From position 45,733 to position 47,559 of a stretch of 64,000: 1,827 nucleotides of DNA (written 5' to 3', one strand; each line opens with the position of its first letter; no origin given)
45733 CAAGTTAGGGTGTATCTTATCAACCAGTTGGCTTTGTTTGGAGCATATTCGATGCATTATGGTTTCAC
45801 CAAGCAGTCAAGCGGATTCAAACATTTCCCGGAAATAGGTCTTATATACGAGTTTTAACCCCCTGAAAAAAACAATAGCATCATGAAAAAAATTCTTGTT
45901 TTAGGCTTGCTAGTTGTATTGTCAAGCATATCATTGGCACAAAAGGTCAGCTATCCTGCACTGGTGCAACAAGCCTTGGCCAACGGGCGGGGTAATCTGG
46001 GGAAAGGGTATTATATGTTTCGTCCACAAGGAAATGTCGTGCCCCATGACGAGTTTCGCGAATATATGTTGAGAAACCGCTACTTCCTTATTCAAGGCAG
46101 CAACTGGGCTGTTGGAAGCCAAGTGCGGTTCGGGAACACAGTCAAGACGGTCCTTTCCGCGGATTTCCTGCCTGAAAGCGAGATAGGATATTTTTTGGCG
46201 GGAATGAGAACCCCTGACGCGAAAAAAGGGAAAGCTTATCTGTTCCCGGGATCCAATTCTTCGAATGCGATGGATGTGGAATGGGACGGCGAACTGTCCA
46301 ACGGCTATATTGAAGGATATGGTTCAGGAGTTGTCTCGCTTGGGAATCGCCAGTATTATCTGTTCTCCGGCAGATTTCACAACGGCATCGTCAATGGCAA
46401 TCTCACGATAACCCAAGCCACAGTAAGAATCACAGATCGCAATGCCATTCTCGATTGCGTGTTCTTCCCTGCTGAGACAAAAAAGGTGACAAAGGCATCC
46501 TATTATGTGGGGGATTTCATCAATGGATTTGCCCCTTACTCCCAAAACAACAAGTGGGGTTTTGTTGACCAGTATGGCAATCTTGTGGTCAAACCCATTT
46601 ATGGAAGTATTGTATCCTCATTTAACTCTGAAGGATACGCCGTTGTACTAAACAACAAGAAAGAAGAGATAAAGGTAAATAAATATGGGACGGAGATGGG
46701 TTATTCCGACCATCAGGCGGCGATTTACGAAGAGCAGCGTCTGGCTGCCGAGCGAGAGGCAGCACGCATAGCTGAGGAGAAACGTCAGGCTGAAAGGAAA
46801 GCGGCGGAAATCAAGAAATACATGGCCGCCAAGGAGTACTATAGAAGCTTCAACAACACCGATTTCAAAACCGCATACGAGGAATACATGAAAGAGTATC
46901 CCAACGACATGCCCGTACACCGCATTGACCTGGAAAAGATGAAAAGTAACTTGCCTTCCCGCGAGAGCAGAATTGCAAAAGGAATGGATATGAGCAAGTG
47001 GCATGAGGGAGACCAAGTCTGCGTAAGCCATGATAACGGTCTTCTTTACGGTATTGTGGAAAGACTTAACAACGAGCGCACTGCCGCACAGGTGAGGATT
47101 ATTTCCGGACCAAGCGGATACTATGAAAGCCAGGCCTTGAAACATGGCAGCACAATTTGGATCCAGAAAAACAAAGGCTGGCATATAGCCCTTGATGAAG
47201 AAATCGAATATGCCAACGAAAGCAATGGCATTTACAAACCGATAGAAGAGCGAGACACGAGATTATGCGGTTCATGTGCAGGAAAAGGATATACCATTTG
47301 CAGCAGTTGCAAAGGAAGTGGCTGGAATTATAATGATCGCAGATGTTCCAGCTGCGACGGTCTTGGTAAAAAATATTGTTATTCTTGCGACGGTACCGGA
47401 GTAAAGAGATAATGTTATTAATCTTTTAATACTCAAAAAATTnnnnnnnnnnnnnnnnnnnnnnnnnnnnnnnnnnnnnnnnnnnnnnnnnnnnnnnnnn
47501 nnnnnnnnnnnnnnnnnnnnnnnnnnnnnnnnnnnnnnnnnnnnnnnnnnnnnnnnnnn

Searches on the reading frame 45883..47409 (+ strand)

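Call 32: search_protein_families(library=pfam, proteins=[window:45883-47409:+], max_evalue=0.00001)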
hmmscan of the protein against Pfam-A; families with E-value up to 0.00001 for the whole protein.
window:45883-47409:+ (509 aa): 1 family
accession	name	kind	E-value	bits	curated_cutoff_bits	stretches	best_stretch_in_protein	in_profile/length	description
PF14903.11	WG_beta_rep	-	2.6e-09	37.4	25.6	1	225-260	1-34/35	WG containing repeat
